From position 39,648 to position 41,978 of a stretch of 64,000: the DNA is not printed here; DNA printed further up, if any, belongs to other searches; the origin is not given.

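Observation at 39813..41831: GlmM mutase fused to only the acetyltransferase half of GlmU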

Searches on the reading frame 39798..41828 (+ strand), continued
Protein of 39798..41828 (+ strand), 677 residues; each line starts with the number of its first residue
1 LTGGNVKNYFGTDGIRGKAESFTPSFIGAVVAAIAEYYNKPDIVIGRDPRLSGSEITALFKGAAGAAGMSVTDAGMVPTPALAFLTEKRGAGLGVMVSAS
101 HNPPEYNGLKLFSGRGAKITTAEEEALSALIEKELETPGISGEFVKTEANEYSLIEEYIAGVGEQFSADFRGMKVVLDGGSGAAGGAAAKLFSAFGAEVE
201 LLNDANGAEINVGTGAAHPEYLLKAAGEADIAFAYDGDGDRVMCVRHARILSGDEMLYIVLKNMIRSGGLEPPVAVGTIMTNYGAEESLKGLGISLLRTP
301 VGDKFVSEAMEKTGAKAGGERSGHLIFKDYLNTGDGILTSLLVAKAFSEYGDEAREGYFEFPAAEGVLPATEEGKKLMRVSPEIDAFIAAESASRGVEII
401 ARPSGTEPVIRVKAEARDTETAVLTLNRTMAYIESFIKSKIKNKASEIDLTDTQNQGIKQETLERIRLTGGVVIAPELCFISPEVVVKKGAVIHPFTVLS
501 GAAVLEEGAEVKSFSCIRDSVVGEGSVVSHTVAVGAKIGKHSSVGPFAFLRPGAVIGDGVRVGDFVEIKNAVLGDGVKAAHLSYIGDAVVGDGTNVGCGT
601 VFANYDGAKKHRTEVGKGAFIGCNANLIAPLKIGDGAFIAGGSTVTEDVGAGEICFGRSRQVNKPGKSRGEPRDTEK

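Call 32: find_related_loci(query=window:39813-41828:+, collection=genome_contigs, flank=10000)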
Query window:39813-41828:+ (672 aa) in genome_contigs; peptide patterns used: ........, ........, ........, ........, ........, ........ (x = any residue, [..] = any of these).
464 stretches matched a pattern; 210 encode a relative of the query (tblastn E <= 1e-3); the best 80 are kept; 80 distinct loci.
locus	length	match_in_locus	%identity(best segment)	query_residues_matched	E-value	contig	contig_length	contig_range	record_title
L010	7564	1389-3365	67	1-659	0e+0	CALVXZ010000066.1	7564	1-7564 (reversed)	MAG: uncultured Clostridia bacterium isolate BRZ_GG__bin9 genome assembly, contig: BRZ_GG__NODE_13500_length_7564_cov_7.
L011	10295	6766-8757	68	1-664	0e+0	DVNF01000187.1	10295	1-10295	MAG TPA_asm: Candidatus Stercoripulliclostridium merdigallinarum isolate 18911 MalCec4__C651869_L10295_SRR2134673, whole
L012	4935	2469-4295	27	1-672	3e-72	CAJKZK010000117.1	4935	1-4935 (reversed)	MAG TPA_asm: uncultured Firmicutes bacterium isolate SRR5519172-bin.28 genome assembly, contig: NODE_5762_length_4935_co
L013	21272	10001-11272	37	1-413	7e-60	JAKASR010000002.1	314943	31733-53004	MAG: Acidobacteria bacterium isolate YP1.bin64 NODE_39_length_314943_cov_4.155237, whole genome shotgun sequence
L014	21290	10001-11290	33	1-416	4e-59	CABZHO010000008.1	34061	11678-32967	MAG: uncultured Pelagibacteraceae bacterium isolate AG-337-G05 genome assembly, contig: AG-337-G05_NODE_8, whole genome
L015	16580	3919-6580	35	1-656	3e-59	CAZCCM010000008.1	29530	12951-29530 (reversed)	MAG TPA_asm: uncultured Lachnospiraceae bacterium isolate SRP192927_co8_362 genome assembly, contig: NODE_1176_length_29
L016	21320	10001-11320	34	1-433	5e-58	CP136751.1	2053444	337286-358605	MAG: Candidatus Zeuxoniibacter abyssi isolate AB1(2) chromosome, complete genome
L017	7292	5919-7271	34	1-441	6e-58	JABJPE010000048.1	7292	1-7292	MAG: Legionellales bacterium isolate SI075_bin59 k141_1384767, whole genome shotgun sequence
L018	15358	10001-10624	50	458-664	7e-57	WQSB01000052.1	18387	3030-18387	MAG: Defluviitaleaceae bacterium isolate Co191P1bin70 JGI24694J35173_10001821, whole genome shotgun sequence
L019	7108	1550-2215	44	448-668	2e-56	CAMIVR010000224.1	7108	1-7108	MAG: uncultured Brevibacillus sp. isolate SRR12377473_bin.19_metawrap_v1.3_MAG genome assembly, contig: SRR12377473_3181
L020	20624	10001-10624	50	455-661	1e-55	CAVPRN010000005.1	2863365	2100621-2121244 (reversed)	MAG: uncultured Acidobacteriota bacterium isolate MFD10007.bin.2.215 genome assembly, contig: contig_8449, whole genome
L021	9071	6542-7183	42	449-661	9e-53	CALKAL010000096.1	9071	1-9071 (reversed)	MAG TPA_asm: uncultured Bacillaceae bacterium isolate SRR6713626_bin.83_CONCOCT_v1.1_MAG genome assembly, contig: ERZ794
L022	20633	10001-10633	44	459-669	2e-52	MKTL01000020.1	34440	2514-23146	MAG: Clostridiales bacterium 38-18 SCNpilot_bf_inoc_scaffold_556, whole genome shotgun sequence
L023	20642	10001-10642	46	448-661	8e-52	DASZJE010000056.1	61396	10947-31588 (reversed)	MAG TPA_asm: Trebonia sp. isolate SMAG_U6621 k141_2620099, whole genome shotgun sequence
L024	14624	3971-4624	45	442-655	3e-51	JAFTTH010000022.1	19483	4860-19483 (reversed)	MAG: Oscillospiraceae bacterium isolate RGIG4130 Roe_deer_Colon-1__c2079, whole genome shotgun sequence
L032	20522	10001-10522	57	482-659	1e-49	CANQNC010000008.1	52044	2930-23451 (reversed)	MAG: uncultured Clostridia bacterium isolate Lapin-012__bin53 genome assembly, contig: Lapin-012__NODE_1176_length_52044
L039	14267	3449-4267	38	392-659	2e-52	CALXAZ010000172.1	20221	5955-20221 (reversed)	MAG: uncultured Clostridia bacterium isolate E0_DM__bin168 genome assembly, contig: E0_DM__k127_1730680, whole genome sh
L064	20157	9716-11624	32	5-659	1e-45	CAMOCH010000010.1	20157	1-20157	MAG: uncultured Clostridia bacterium isolate SRR873606_bin.10_metaWRAP_v1.3_MAG genome assembly, contig: NODE_4931_lengt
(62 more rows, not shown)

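Call 36: search_protein_families(library=pfam, proteins=[L015:6627-7346:+, L015:5450-5884:+, L015:7357-7866:+, L015:7869-9233:+, L015:2838-3893:+, L064:11630-13360:+, L064:8629-9171:+, L032:9530-10534:+, L039:3263-4309:+, L024:3440-4690:+], max_evalue=0.001)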
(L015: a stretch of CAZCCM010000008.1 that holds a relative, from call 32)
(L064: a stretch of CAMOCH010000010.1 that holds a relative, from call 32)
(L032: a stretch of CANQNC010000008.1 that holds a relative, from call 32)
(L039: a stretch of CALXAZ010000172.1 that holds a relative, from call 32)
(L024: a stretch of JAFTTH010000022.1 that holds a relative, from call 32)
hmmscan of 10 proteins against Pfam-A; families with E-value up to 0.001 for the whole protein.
L015:6627-7346:+ (240 aa): 12 families
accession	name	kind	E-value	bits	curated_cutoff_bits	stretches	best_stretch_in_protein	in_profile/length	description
PF07992.20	Pyr_redox_2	-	2.9e-28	99.6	26.1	1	1-203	1-196/291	Pyridine nucleotide-disulphide oxidoreductase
PF00070.33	Pyr_redox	-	3.2e-11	44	22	1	152-203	2-53/82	Pyridine nucleotide-disulphide oxidoreductase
PF13450.12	NAD_binding_8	-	3.9e-07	30.7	21.9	0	5-37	1-31/68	NAD(P)-binding Rossmann-like domain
PF03486.20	HI0933_like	-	3.9e-07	30.2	50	0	66-116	119-167/244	HI0933-like protein Rossmann domain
PF13738.12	Pyr_redox_3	-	6.1e-06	26.1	30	1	58-202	83-220/305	Pyridine nucleotide-disulphide oxidoreductase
PF01946.23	Thi4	-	4.1e-05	23.4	26.2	0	2-34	19-50/235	Thi4 family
PF02737.24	3HCDH_N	-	8.3e-05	23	22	1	152-203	2-53/180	3-hydroxyacyl-CoA dehydrogenase, NAD binding domain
PF01494.25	FAD_binding_3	-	0.0001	22.1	22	0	151-192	3-44/349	FAD binding domain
PF02254.24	TrkA_N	-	0.00012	22.8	23.8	0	152-200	1-49/116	TrkA-N domain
PF13454.12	NAD_binding_9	-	0.00015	22.2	21.8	0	4-36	1-35/155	FAD-NAD(P)-binding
PF05834.18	Lycopene_cycl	-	0.0003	20.4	23.4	0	3-34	2-33/380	Lycopene cyclase protein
PF01266.30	DAO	-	0.00077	19.5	27.9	0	2-34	1-31/353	FAD dependent oxidoreductase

L015:5450-5884:+ (145 aa): 2 families
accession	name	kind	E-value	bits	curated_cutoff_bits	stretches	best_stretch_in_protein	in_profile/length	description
PF00075.30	RNase_H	-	1.5e-40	139.1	25.8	1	2-137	5-139/141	RNase H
PF13456.12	RVT_3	-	1.2e-05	25.6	21.6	1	5-79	2-81/123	Reverse transcriptase-like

L015:7357-7866:+ (170 aa): 1 family
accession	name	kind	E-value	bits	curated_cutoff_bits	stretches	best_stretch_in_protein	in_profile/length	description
PF02852.28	Pyr_redox_dim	-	7.3e-08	33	25.3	1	42-152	4-103/110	Pyridine nucleotide-disulphide oxidoreductase, dimerisation domain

L015:7869-9233:+ (455 aa): 2 families
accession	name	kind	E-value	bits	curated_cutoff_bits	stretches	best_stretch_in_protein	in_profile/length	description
PF08353.15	MurT_C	-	8.3e-14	52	25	1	325-429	3-104/110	MurT ligase C-terminal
PF08245.18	Mur_ligase_M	-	6.2e-08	33.3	24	1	52-191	1-153/200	Mur ligase middle domain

L015:2838-3893:+ (352 aa): 0 families

L064:11630-13360:+ (577 aa): 5 families
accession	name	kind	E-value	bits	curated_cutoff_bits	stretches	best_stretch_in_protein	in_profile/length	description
PF01380.27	SIS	-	3e-45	153.6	25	2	276-400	3-128/131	SIS domain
PF13522.11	GATase_6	-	7e-19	68.6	27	1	63-187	9-130/130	Glutamine amidotransferase domain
PF13537.11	GATase_7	-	6.2e-17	62.2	25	1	79-191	8-121/123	Glutamine amidotransferase domain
PF13580.11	SIS_2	-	1.5e-05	25.5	27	1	312-359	91-137/138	SIS domain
PF13230.11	GATase_4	-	3.8e-05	23.2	23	1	62-136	69-144/272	Glutamine amidotransferases class-II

L064:8629-9171:+ (181 aa): 2 families
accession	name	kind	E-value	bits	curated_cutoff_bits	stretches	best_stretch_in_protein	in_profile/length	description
PF13353.11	Fer4_12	-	3e-52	177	22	1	20-165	1-137/137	4Fe-4S single cluster domain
PF04055.27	Radical_SAM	-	4.9e-07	30.5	29.5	1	30-119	3-93/166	Radical SAM superfamily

L032:9530-10534:+ (335 aa): 4 families
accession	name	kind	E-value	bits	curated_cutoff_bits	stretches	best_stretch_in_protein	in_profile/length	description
PF00132.30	Hexapep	-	3.3e-19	68.1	27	1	280-314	2-36/36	Bacterial transferase hexapeptide (six repeats)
PF25084.1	LbH_EIF2B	-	1.1e-08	35.5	54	0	205-267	23-85/105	EIF2B subunit epsilon LbH domain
PF14602.12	Hexapep_2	-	7e-07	29.3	27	1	282-314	4-34/34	Hexapeptide repeat of succinyl-transferase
PF25087.1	GMPPB_C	-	0.00037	20.6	39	0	205-257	41-94/110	GMPPB C-terminal domain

L039:3263-4309:+ (349 aa): 5 families
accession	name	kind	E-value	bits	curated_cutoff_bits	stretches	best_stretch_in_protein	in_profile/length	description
PF00132.30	Hexapep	-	1.1e-31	107.6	27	5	206-240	1-35/36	Bacterial transferase hexapeptide (six repeats)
PF25084.1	LbH_EIF2B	-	2.7e-12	47.1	54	1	149-238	15-104/105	EIF2B subunit epsilon LbH domain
PF14602.12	Hexapep_2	-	1.7e-07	31.2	27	1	285-317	3-33/34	Hexapeptide repeat of succinyl-transferase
PF24894.1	Hexapep_GlmU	-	2.8e-07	31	23.3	1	189-258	17-85/104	GlmU-like, C-terminal hexapeptide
PF07959.18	Fucose_pyrophosphorylase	-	0.00019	20.9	34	1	126-232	260-366/418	Fucose pyrophosphorylase domain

L024:3440-4690:+ (417 aa): 6 families
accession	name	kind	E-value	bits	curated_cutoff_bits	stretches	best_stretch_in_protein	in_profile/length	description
PF00132.30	Hexapep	-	5.6e-29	99.1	27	3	219-253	1-35/36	Bacterial transferase hexapeptide (six repeats)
PF25084.1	LbH_EIF2B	-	8.7e-18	64.7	54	2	213-302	15-104/105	EIF2B subunit epsilon LbH domain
PF14602.12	Hexapep_2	-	3.8e-07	30.1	27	0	348-381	2-33/34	Hexapeptide repeat of succinyl-transferase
PF24894.1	Hexapep_GlmU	-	8.4e-06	26.3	23.3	1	250-322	14-85/104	GlmU-like, C-terminal hexapeptide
PF25087.1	GMPPB_C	-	0.00014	22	39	0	237-320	10-89/110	GMPPB C-terminal domain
PF25247.1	LbH_GLGC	-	0.00031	21.1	27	0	237-272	15-49/135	GLGC left-handed parallel beta-helix domain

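Call 40: predict_structure(alignment_id=A1)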
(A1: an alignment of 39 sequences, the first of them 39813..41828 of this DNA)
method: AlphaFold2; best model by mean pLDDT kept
length: 672 residues; sequences in the alignment: 39
mean_pLDDT: 83.6   pTM: 0.64
mean pLDDT of the five models: 83.6, 82.4, 80.5, 80.4, 79.6
residues with pLDDT >= 90: 343; 70-90: 210; 50-70: 85; < 50: 34
segments of 3 or more residues with pLDDT < 50: 438-450, 575-577, 655-672
pLDDT, mean of each block of 10 residues (from residue 1): 80 91 95 97 94 95 95 96 97 93 95 92 93 66 79 94 95 95 96 96 93 92 94 95 94 96 87 93 95 91 93 95 92 97 95 93 89 91 90 87 87 88 92 68 38 81 87 79 81 71 64 64 72 77 71 70 61 52 64 68 73 77 83 82 84 50 39 33
secondary structure, 60 per line:
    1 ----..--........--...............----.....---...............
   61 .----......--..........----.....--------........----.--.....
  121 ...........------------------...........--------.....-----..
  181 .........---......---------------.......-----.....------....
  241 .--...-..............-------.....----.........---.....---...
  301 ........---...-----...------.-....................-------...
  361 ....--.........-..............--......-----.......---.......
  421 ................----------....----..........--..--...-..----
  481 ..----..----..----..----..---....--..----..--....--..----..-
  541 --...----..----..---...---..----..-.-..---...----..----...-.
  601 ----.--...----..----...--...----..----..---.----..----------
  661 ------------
elements in order: E9-13 H19-33 E38-42 H46-61 E66-71 H74-83 E88-92 E101-108 H116-131 H150-160 E169-173 H179-189 E193-198 H214-220 E226-230 E237-241 E244-246 H248-261 E269-273 H278-286 E290-294 H298-308 E312-314 E320-322 H331-350 E358-364 H367-375 H377-390 E393-398 E404-410 H414-436 H447-450 H455-464 E510-513 E526-529 E543-545 E561-563 E583-585 E596-598 E608-610 E621-623 E626-628

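Call 48: find_encoding_contigs(protein=P0018, flank=10000, max_places=1)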
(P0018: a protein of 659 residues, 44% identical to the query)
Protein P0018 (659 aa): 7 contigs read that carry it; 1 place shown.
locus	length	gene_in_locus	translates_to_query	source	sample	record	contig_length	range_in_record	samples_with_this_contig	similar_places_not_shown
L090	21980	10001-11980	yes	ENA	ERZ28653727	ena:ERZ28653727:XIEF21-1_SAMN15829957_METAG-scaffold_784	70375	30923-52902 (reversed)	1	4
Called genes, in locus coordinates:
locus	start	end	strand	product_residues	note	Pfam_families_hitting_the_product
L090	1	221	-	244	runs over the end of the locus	PF01182:Glucosamine_iso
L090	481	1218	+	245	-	PF00005:ABC_tran, PF13304:AAA_21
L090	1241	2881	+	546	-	PF16949:ABC_tran_2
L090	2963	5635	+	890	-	PF21461:HL_N-beta (faint), PF02368:Big_2, PF26918:Ig_Eae (weak)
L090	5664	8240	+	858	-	PF02368:Big_2 (faint), PF13229:Beta_helix (weak)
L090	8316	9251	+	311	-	-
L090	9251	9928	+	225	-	PF01048:PNP_UDP_1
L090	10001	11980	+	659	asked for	PF02878:PGM_PMM_I, PF02879:PGM_PMM_II, PF02880:PGM_PMM_III, PF00408:PGM_PMM_IV, PF25084:LbH_EIF2B (faint), PF00132:Hexapep, PF25087:GMPPB_C (weak), PF00132:Hexapep (weak)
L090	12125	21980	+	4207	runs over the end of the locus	PF09479:Flg_new (faint), PF18998:Flg_new_2 (weak)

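Call 49: find_encoding_contigs(protein=P0008, flank=10000, max_places=1)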
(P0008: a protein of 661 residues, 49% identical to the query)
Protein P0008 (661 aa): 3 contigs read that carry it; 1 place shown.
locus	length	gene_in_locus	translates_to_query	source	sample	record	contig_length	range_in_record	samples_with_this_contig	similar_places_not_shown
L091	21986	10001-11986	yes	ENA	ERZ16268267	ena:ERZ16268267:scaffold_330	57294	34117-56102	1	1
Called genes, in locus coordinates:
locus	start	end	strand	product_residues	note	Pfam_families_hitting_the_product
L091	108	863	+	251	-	PF00005:ABC_tran, PF13304:AAA_21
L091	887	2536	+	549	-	PF16949:ABC_tran_2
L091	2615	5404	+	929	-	PF02368:Big_2 (weak), PF22359:Big-like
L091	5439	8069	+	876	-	PF13229:Beta_helix (faint), PF02368:Big_2 (faint)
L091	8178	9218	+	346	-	-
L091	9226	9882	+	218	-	PF01048:PNP_UDP_1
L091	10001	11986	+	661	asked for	PF02878:PGM_PMM_I, PF02879:PGM_PMM_II, PF02880:PGM_PMM_III, PF00408:PGM_PMM_IV, PF00132:Hexapep (weak), PF25084:LbH_EIF2B (weak), PF25087:GMPPB_C (weak), PF00132:Hexapep (weak), +1 more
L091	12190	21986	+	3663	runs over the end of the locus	?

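Call 56: list_cluster_members(proteins=[P0002, P0004, P0018, P0024, P0029, P0031, P0039, P0040, P0042, P0097])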
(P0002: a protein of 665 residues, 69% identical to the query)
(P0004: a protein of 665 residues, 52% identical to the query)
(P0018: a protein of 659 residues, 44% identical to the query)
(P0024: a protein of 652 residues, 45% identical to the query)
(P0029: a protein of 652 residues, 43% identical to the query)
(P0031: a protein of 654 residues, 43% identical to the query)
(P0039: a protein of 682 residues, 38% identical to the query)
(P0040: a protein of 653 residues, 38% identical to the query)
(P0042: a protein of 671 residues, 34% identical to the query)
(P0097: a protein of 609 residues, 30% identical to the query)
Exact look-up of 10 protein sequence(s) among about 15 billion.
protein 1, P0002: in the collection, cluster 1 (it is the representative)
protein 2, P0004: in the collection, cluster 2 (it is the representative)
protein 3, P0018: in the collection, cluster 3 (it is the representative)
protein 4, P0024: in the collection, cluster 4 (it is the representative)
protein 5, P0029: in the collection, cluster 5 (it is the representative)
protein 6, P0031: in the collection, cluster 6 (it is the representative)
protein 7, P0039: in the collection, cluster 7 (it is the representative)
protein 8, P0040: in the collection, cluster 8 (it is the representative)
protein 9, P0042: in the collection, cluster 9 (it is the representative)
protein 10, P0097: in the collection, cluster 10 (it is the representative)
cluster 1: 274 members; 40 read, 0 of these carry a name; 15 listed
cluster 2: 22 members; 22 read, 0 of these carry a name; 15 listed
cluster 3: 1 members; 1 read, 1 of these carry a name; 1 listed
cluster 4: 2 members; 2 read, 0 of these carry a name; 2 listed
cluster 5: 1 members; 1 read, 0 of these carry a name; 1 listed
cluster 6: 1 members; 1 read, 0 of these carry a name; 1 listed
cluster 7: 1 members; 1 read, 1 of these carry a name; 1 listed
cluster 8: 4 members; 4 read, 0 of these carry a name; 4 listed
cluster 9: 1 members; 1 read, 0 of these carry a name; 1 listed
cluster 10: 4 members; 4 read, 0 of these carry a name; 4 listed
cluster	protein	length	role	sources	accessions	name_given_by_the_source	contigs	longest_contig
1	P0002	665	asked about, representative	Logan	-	-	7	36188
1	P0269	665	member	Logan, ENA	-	-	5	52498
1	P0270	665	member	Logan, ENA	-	-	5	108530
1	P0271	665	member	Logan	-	-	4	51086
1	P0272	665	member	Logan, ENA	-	-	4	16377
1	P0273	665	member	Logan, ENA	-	-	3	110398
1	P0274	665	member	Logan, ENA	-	-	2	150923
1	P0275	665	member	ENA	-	-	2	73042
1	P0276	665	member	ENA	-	-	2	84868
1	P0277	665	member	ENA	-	-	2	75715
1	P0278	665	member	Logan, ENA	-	-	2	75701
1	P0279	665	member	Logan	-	-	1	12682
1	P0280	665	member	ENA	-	-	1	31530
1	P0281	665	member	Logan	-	-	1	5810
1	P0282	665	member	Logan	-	-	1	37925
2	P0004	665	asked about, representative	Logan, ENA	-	-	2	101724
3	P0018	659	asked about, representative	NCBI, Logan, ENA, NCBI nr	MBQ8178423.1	MAG: hypothetical protein IJ033_04440 [Clostridia bacterium] | hypothetical protein [Clostridia bacterium]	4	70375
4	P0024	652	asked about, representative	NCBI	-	-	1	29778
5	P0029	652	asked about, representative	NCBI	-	-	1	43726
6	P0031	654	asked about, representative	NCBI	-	-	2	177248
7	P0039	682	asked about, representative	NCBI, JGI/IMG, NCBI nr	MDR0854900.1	MAG: hypothetical protein LBN25_00860 [Christensenellaceae bacterium] | phosphoglucosamine mutase | hypothetical protein [Christensenellaceae bacterium]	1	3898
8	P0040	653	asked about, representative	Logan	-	-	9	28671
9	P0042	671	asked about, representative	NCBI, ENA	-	-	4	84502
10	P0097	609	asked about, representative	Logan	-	-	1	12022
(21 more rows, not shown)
